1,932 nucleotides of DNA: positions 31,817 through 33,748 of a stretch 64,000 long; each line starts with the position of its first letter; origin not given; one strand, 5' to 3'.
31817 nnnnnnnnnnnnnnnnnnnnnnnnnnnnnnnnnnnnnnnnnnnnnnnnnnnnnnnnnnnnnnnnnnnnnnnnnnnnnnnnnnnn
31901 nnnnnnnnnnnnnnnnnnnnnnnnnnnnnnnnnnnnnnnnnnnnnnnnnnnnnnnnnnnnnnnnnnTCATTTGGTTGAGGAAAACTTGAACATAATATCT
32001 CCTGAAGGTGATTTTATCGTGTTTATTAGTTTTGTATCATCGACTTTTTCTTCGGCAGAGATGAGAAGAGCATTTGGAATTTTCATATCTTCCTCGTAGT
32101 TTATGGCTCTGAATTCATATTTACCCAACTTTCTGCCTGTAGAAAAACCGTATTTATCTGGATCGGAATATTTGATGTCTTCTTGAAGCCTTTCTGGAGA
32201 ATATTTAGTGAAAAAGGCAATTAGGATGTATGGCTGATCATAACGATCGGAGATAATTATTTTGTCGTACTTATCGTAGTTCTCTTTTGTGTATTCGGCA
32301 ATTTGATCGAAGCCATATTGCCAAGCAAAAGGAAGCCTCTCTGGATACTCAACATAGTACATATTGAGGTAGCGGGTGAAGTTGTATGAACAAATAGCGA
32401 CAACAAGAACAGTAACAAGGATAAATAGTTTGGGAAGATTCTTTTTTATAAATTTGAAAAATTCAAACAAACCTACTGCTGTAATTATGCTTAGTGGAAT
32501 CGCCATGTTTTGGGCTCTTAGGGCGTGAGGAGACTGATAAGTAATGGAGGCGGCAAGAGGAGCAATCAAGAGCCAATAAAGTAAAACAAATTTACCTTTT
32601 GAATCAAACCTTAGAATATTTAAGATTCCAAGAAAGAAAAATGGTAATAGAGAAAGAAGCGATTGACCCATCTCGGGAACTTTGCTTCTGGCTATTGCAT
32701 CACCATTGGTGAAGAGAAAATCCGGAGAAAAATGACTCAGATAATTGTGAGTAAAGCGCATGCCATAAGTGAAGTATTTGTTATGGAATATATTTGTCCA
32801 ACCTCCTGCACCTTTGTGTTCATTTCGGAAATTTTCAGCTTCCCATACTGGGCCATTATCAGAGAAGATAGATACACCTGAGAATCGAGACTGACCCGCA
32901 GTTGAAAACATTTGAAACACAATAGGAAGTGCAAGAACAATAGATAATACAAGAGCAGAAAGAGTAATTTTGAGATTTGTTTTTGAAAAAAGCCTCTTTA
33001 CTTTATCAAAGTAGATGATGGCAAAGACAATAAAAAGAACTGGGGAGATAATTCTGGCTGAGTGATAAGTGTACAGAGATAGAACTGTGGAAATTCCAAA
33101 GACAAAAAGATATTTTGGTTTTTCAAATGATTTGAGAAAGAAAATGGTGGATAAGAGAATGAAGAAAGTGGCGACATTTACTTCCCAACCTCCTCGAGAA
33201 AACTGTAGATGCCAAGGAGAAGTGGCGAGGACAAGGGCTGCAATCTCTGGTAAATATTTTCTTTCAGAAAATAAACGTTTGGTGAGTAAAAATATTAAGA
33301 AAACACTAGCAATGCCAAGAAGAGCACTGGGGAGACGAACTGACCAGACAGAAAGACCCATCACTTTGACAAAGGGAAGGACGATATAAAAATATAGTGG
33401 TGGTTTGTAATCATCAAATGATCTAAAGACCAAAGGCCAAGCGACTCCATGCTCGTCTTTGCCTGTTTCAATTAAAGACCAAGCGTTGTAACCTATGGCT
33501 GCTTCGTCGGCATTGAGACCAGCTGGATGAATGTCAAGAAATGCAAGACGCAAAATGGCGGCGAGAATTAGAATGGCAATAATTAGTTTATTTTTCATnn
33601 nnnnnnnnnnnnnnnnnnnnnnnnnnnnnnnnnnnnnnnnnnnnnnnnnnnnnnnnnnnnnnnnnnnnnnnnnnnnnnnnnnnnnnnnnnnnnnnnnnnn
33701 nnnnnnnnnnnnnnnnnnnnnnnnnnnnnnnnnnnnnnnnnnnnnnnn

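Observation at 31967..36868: Three tandem ArnT/PMT-family paralogs with conserved DE...KDE...DYKP first-loop motif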

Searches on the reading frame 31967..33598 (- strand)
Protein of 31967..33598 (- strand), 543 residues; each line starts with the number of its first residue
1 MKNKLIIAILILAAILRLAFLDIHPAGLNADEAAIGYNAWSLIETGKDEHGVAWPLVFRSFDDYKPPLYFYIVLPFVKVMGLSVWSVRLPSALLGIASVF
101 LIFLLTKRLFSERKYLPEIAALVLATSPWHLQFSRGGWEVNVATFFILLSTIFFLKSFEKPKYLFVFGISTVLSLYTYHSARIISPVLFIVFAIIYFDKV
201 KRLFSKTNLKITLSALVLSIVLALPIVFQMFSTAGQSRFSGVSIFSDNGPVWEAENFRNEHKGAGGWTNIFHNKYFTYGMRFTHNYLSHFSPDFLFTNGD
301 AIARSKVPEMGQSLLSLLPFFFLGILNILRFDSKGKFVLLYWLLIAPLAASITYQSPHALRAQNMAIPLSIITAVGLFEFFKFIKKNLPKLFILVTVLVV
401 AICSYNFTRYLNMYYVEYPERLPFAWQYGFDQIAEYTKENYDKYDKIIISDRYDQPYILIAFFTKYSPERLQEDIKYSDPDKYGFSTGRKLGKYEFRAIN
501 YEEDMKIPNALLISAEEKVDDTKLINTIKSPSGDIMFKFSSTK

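Call 4: search_protein_families(library=pfam, proteins=[window:31967-33598:-], max_evalue=0.01)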
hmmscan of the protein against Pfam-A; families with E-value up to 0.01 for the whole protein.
window:31967-33598:- (543 aa): 2 families
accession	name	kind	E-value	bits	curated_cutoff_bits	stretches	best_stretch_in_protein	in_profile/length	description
PF13231.12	PMT_2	-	5e-11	43.5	26.1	1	65-222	2-155/160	Dolichyl-phosphate-mannose-protein mannosyltransferase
PF24124.1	YphA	-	0.0029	17.8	28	1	99-191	14-104/198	YphA-like integral membrane protein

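Call 5: search_protein_families(library=ncbifam, proteins=[window:31967-33598:-], max_evalue=0.01)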
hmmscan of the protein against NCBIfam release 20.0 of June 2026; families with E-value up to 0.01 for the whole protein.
window:31967-33598:- (543 aa): 1 family
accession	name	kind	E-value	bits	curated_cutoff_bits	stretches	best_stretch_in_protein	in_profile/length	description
TIGR03663.1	TIGR03663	subfamily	7e-13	48.4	126.25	1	5-405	3-369/435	flippase activity-associated protein Agl23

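Call 12: search_solved_structures(query=window:31967-33598:-, max_evalue=1, show_alignments=2)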
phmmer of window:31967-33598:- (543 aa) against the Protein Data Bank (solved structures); distinct sequences matched with E-value up to 1: 1.
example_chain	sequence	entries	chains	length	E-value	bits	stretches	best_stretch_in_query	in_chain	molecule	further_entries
5abb_Z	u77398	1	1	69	0.92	11.3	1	80-139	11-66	GREEN-LIGHT ABSORBING PROTEORHODOPSIN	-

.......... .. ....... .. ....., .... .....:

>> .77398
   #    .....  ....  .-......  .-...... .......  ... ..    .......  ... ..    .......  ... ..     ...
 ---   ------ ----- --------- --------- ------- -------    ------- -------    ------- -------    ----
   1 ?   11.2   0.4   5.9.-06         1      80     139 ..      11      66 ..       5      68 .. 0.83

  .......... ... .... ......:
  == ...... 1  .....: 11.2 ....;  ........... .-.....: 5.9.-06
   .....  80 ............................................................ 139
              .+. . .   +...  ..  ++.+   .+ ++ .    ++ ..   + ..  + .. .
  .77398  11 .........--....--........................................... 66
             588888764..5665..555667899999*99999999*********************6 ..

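Call 35: find_homologous_proteins(query=window:31967-33598:-, max_evalue=0.00001)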
Query window:31967-33598:- (543 aa): 1776 proteins with E <= 0.00001 among 8000 candidates; the best 120 are listed.
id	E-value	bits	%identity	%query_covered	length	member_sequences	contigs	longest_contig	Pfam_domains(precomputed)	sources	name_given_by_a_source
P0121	0.0e+0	1106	91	100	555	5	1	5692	PF13231.13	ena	-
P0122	0.0e+0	1032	83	100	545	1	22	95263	PF13231.13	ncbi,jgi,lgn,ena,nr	ncbi:TPA: hypothetical protein DEP81_01755 [Candidatus Woesebacteria bacterium]|nr:hypothetical prot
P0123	0.0e+0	1016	81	100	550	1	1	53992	PF13231.13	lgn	-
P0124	5.4e-293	991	79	100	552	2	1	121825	PF13231.13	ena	-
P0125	4.7e-286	968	78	100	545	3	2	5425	PF13231.13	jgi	jgi:4-amino-4-deoxy-L-arabinose transferase-like glycosyltransferase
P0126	7.2e-286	967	77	100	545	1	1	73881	PF13231.13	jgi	jgi:4-amino-4-deoxy-L-arabinose transferase-like glycosyltransferase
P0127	1.2e-277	940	76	100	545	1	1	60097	PF13231.13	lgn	-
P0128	3.0e-254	863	68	100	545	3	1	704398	PF13231.13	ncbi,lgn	ncbi:MAG: glycosyltransferase family 39 protein [Microgenomates group bacterium]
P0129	3.4e-250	849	68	100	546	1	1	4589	PF13231.13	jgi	-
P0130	2.1e-249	847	67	97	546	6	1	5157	PF13231.13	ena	-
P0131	3.3e-249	846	67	100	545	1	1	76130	PF13231.13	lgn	-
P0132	7.3e-249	845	67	100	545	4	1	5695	PF13231.13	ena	-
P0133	1.7e-248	844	67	100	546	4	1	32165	PF13231.13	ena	-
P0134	2.9e-243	827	66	97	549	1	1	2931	PF13231.13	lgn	-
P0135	9.3e-243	825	67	98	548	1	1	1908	PF13231.13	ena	-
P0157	7.4e-216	736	60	100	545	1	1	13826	PF02366.25,PF13231.13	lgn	-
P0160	8.4e-215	733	59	99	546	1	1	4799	PF02366.25,PF13231.13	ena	-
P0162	6.0e-213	727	61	96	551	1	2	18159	PF02366.25,PF13231.13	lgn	-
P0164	9.6e-213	726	59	100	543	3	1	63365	PF02366.25,PF13231.13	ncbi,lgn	-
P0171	5.9e-211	720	61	99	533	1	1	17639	PF02366.25,PF13231.13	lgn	-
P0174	5.4e-210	717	59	99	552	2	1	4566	PF02366.25,PF13231.13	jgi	-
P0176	1.2e-209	716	59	99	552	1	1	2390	PF02366.25,PF13231.13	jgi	-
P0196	1.3e-202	692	58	97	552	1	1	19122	PF02366.25,PF13231.13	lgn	-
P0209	2.8e-195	668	55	96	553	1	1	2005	PF02366.25,PF13231.13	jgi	-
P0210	2.9e-195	668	56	96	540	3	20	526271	PF02366.25,PF13231.13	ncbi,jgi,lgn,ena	jgi:4-amino-4-deoxy-L-arabinose transferase-like glycosyltransferase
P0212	3.1e-195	668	56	97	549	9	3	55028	PF02366.25,PF13231.13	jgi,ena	-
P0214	3.2e-194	665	57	99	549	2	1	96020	PF02366.25,PF13231.13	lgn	-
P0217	1.2e-193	663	55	99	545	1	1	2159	PF02366.25,PF13231.13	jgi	jgi:4-amino-4-deoxy-L-arabinose transferase-like glycosyltransferase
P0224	2.3e-192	659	55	99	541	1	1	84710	PF02366.25,PF13231.13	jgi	jgi:4-amino-4-deoxy-L-arabinose transferase-like glycosyltransferase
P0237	1.3e-188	646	54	100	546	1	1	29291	PF02366.25,PF13231.13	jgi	jgi:4-amino-4-deoxy-L-arabinose transferase-like glycosyltransferase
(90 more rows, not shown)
